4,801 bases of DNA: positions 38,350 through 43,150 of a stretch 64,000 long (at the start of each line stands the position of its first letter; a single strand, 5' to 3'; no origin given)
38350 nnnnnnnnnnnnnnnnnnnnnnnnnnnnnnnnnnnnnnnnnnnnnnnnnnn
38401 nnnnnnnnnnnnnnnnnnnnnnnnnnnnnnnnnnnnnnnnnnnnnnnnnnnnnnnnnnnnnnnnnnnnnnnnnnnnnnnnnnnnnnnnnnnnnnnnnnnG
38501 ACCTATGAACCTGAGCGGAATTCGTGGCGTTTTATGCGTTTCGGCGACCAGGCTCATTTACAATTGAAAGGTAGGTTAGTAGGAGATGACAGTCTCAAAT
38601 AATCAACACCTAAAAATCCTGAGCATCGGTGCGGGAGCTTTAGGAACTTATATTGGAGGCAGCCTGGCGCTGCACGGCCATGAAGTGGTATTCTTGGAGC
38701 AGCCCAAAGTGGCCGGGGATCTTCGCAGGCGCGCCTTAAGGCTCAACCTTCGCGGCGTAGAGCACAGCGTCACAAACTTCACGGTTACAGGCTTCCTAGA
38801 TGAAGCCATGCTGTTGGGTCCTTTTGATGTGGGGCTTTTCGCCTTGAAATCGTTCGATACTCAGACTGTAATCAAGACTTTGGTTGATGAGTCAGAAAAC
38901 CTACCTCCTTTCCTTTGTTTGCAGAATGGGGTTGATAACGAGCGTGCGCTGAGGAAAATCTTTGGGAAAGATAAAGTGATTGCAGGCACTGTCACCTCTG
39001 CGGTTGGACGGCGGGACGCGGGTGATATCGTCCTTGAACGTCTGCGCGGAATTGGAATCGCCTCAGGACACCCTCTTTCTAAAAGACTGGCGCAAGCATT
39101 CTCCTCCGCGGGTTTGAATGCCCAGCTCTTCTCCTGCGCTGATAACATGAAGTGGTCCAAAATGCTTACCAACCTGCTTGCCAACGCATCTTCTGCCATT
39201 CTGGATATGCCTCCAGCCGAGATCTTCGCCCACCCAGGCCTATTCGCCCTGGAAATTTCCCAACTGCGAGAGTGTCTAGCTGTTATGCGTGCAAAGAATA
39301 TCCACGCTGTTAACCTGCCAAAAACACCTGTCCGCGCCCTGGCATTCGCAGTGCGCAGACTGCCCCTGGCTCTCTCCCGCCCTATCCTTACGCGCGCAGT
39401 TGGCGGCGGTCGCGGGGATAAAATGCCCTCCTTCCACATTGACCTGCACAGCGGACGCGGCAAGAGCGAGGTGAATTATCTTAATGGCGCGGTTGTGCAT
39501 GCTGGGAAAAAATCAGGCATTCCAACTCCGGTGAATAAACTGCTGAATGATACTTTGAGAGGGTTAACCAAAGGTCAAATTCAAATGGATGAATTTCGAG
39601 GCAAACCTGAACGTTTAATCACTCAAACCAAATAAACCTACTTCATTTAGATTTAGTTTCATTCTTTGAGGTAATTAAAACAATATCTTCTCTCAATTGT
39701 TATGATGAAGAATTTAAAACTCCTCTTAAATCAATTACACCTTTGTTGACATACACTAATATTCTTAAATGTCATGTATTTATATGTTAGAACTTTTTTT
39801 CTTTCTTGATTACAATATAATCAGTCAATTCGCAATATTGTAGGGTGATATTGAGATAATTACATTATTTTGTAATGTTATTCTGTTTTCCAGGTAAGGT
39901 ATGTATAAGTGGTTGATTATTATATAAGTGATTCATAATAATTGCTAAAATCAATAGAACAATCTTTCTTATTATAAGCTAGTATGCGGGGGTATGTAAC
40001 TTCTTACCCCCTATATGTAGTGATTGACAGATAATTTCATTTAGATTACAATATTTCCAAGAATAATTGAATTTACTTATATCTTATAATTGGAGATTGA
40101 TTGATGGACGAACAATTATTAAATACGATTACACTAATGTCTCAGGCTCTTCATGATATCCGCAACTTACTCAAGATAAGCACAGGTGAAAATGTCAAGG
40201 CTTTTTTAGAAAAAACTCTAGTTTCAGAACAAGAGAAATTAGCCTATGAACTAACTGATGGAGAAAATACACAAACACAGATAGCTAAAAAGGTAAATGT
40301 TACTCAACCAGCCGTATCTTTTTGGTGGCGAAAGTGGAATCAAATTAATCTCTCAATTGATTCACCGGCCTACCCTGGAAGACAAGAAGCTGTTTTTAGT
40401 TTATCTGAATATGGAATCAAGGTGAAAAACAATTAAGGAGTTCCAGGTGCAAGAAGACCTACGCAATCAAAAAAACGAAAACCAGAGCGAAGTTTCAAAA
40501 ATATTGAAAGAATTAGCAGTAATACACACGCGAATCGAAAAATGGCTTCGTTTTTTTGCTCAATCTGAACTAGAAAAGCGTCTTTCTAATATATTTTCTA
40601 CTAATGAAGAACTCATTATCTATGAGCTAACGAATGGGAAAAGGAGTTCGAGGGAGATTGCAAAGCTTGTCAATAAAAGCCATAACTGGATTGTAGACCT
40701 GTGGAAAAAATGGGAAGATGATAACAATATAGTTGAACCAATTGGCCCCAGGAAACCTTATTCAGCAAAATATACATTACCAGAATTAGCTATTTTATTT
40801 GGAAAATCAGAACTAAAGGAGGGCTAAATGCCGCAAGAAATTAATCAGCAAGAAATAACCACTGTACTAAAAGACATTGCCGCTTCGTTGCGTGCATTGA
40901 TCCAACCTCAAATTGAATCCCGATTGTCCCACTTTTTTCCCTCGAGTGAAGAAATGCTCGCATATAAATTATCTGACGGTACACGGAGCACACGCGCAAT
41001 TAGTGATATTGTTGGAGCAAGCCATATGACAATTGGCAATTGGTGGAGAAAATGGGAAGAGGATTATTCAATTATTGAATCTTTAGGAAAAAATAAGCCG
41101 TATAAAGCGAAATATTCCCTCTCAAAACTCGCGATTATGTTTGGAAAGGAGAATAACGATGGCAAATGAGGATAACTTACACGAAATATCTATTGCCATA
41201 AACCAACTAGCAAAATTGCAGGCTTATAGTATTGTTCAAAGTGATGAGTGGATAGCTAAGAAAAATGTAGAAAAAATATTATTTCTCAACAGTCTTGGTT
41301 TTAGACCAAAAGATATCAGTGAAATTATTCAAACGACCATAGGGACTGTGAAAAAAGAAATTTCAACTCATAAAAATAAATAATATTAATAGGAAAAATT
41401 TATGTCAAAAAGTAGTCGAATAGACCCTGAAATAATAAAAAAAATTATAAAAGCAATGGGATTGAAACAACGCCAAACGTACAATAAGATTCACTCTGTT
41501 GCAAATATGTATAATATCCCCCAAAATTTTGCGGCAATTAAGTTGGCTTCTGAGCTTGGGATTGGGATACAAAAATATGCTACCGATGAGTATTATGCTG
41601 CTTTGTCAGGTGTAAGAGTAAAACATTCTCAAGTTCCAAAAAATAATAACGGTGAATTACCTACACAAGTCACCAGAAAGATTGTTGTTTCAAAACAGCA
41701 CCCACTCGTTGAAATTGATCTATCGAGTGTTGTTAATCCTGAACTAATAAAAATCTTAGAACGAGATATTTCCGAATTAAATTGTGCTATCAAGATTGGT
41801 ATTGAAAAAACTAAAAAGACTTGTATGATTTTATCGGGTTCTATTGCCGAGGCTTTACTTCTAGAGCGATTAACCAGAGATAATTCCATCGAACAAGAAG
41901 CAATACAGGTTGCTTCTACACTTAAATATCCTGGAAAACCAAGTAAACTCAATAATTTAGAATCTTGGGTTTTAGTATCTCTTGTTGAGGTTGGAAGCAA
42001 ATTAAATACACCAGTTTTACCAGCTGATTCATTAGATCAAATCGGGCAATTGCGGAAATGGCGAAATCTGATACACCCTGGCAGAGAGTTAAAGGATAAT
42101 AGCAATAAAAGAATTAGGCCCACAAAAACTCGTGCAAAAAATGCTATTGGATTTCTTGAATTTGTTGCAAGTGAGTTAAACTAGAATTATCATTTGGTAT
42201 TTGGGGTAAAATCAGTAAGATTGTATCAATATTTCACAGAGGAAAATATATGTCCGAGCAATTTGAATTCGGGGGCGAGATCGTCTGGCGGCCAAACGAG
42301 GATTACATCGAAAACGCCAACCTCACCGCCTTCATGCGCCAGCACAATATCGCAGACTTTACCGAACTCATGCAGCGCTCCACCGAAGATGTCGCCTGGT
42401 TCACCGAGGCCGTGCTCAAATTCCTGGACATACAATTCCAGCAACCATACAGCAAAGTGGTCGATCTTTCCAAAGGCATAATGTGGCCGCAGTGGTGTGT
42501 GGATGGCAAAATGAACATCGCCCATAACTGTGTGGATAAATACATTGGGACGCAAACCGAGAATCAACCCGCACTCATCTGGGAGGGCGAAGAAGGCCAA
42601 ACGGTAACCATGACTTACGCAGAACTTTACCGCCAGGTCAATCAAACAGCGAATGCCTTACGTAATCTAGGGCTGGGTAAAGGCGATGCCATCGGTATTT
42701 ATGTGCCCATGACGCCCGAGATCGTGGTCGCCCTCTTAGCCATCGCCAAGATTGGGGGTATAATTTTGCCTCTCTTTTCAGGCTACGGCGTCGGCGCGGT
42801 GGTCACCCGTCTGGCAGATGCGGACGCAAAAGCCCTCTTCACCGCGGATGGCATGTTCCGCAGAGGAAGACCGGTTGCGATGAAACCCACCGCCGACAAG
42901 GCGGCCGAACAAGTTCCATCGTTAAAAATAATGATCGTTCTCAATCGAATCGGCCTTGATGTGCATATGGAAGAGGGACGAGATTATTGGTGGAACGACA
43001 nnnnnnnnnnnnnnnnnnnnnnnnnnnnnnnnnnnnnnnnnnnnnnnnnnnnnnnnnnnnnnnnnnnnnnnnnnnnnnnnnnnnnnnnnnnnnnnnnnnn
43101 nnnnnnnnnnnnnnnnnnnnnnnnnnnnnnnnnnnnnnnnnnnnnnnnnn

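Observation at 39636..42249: AT-rich five-gene operon: three tandem paralogous small HTH proteins, a fourth HTH protein and a HEPN-like 260-aa protein; not assignable to any named system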

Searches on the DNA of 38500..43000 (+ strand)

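Call 31: search_rna_families(source=window, start=38500, end=43000, threshold=evalue, max_evalue=1)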
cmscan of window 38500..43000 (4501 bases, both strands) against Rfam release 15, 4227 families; matches with E-value up to 1: 1.
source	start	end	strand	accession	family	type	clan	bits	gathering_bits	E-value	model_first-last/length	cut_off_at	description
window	41710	41755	+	RF02111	IS009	Gene;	-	18.3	117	0.36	1-199/199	no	IS009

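Call 106: search_dna_similar(query=window:39636-42249:+, collection=plasmids, mode=distant, max_evalue=0.00001)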
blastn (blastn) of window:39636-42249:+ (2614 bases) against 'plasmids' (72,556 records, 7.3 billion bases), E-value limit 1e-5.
No match.

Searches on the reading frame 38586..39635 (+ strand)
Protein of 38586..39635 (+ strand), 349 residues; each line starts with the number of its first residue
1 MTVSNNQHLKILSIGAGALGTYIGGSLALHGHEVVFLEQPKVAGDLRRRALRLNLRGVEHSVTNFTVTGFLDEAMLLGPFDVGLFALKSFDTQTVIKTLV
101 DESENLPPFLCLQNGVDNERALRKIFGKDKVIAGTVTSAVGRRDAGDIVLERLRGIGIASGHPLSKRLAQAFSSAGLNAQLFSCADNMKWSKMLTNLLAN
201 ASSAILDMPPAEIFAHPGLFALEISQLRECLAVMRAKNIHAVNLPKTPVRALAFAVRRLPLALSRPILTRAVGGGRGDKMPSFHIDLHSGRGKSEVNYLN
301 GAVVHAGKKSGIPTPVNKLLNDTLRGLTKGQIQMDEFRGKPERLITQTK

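Call 70: search_protein_families(library=pfam, proteins=[window:38586-39635:+], max_evalue=0.001)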
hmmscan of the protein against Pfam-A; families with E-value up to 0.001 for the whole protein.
window:38586-39635:+ (349 aa): 2 families
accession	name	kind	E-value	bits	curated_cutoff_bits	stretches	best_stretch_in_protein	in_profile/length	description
PF02558.23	ApbA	-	1.8e-23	83.3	22.2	1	11-152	1-139/150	Ketopantoate reductase PanE/ApbA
PF08546.17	ApbA_C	-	4e-18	66.4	22.7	1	187-326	4-123/125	Ketopantoate reductase PanE/ApbA C terminal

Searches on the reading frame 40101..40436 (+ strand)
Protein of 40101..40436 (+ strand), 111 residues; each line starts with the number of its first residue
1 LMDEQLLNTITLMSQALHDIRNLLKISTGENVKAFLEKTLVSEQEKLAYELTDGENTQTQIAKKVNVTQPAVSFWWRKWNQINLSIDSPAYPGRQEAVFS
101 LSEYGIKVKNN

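Call 4: search_protein_families(library=pfam, proteins=[window:40101-40436:+], max_evalue=1)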
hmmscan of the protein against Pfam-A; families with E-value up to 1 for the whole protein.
window:40101-40436:+ (111 aa): 8 families
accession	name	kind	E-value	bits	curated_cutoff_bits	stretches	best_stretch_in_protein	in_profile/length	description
PF13518.12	HTH_28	-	5.7e-05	23.6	25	1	53-81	11-38/52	Helix-turn-helix domain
PF15943.11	YdaS_toxin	-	0.0086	16.3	30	1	58-82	11-35/65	Bacterial toxin YdaS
PF01022.26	HTH_5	-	0.015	15.6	22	1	49-73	9-33/47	Bacterial regulatory protein, arsR family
PF02829.19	3H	-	0.035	14.8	25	1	10-59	27-75/97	3H domain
PF01381.28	HTH_3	-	0.052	14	23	1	57-75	11-29/55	Helix-turn-helix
PF13412.12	HTH_24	-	0.057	13.4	21.9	1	53-73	15-35/48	Winged helix-turn-helix DNA-binding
PF13419.12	HAD_2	-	0.07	13.7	23.8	1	2-108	5-98/178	Haloacid dehalogenase-like hydrolase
PF14549.12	P22_Cro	-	0.08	13.2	30.2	1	58-75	12-29/60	DNA-binding transcriptional regulator Cro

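Call 5: search_protein_families(library=padloc, proteins=[window:40101-40436:+], max_evalue=1)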
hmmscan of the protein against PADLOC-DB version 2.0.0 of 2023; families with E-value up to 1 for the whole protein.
window:40101-40436:+ (111 aa): 1 family
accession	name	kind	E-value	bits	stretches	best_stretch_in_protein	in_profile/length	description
PDLC04757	PDC-M64B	-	0.015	13.3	1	13-77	1-64/128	-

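Call 6: search_protein_families(library=ncbifam, proteins=[window:40101-40436:+], max_evalue=1)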
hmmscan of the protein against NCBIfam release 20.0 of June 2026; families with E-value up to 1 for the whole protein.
window:40101-40436:+ (111 aa): 6 families
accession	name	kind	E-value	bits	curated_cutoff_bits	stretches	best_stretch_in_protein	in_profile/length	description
NF045967.1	MAG2950_fam_LP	exception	0.011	14.9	300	1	3-64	131-194/356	MAG2950 family lipoprotein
NF038251.1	AdcR_fam_Zn_TF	equivalog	0.015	15.6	175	1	38-73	32-67/143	zinc-dependent MarR family transcriptional regulator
NF005514.0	PRK07122.1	subfamily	0.025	13.7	372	1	15-73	191-249/264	RNA polymerase sigma factor SigF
NF033545.0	transpos_IS630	equivalog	0.027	13.9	100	1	48-95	5-53/299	IS630 family transposase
TIGR02937.1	sigma70-ECF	superfamily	0.043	13.4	42.9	1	30-75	109-153/165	sigma-70 family RNA polymerase sigma factor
NF033788.1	HTH_metalloreg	subfamily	0.12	12.1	55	1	47-73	16-43/77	metalloregulator ArsR/SmtB family transcription factor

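Call 7: search_protein_families(library=phrogs, proteins=[window:40101-40436:+], max_evalue=1)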
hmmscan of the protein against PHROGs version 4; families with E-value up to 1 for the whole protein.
window:40101-40436:+ (111 aa): 10 families
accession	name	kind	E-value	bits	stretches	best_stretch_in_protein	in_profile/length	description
phrog_4151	-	DNA, RNA and nucleotide metabolism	0.0002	22.2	1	42-84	7-51/154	DNA binding protein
phrog_2538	-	head and packaging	0.0013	19.9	1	42-77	5-40/129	terminase small subunit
phrog_2339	-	DNA, RNA and nucleotide metabolism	0.0026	18.8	1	46-80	29-63/98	HTH DNA binding protein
phrog_6831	-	transcription regulation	0.003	18.5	1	52-73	15-36/68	transcriptional regulator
phrog_7344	-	head and packaging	0.019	16.2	1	37-77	10-50/161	terminase small subunit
phrog_7168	-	DNA, RNA and nucleotide metabolism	0.033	14.7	1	21-82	206-265/284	homing endonuclease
phrog_7061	-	DNA, RNA and nucleotide metabolism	0.034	15.7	1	51-78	40-67/70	HTH DNA binding protein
phrog_26539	-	unknown function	0.073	13.5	1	47-90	24-67/241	-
phrog_35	-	transcription regulation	0.19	12.8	1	56-75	87-106/181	transcriptional repressor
phrog_20467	-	DNA, RNA and nucleotide metabolism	0.26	12.2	1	49-79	72-102/112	HNH endonuclease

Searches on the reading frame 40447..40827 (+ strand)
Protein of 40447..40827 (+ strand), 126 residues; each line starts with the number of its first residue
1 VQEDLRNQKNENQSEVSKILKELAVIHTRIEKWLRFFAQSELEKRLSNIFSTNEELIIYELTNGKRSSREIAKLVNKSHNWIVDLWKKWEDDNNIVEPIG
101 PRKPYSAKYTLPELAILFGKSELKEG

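Call 4: search_protein_families(library=pfam, proteins=[window:40447-40827:+], max_evalue=1)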
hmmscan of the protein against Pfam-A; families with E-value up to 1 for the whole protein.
window:40447-40827:+ (126 aa): 4 families
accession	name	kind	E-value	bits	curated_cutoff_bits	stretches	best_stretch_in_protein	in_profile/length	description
PF08318.18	COG4_m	-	0.0038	16.9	27.1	1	8-74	143-208/291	COG4 transport protein, middle alpha-helical bundle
PF13936.12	HTH_38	-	0.0081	16.3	27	1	57-80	12-35/44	Helix-turn-helix domain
PF01863.23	YgjP-like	-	0.016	15.6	26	0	7-50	81-124/207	YgjP-like, metallopeptidase domain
PF24918.1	NET2A_C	-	0.037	14.3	27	1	4-59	55-112/180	NET2A, C-terminal domain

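Call 5: search_protein_families(library=padloc, proteins=[window:40447-40827:+], max_evalue=1)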
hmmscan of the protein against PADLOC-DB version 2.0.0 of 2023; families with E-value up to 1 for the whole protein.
window:40447-40827:+ (126 aa): 1 family
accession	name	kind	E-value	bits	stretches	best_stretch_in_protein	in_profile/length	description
PDLC04897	PDC-S06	-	0.0093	12.6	1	11-90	309-387/727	-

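Call 6: search_protein_families(library=ncbifam, proteins=[window:40447-40827:+], max_evalue=1)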
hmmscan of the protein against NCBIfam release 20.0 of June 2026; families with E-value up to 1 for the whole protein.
window:40447-40827:+ (126 aa): 1 family
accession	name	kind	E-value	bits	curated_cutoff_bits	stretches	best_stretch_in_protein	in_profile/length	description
NF040595.1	HTH_Cbp1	equivalog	0.064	13.2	140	1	17-88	66-133/135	CRISPR DNA repeat-binding protein Cbp1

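Call 7: search_protein_families(library=phrogs, proteins=[window:40447-40827:+], max_evalue=1)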
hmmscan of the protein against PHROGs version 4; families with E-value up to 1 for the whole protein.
window:40447-40827:+ (126 aa): 4 families
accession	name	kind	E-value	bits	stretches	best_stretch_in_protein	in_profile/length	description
phrog_1979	-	unknown function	0.0021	18.3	1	61-94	331-367/380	-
phrog_32741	-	unknown function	0.12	13.8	1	66-97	16-47/79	-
phrog_14830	-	unknown function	0.59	11.2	0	47-88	52-93/118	-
phrog_8437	-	unknown function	0.93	9.9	0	4-48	102-146/230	-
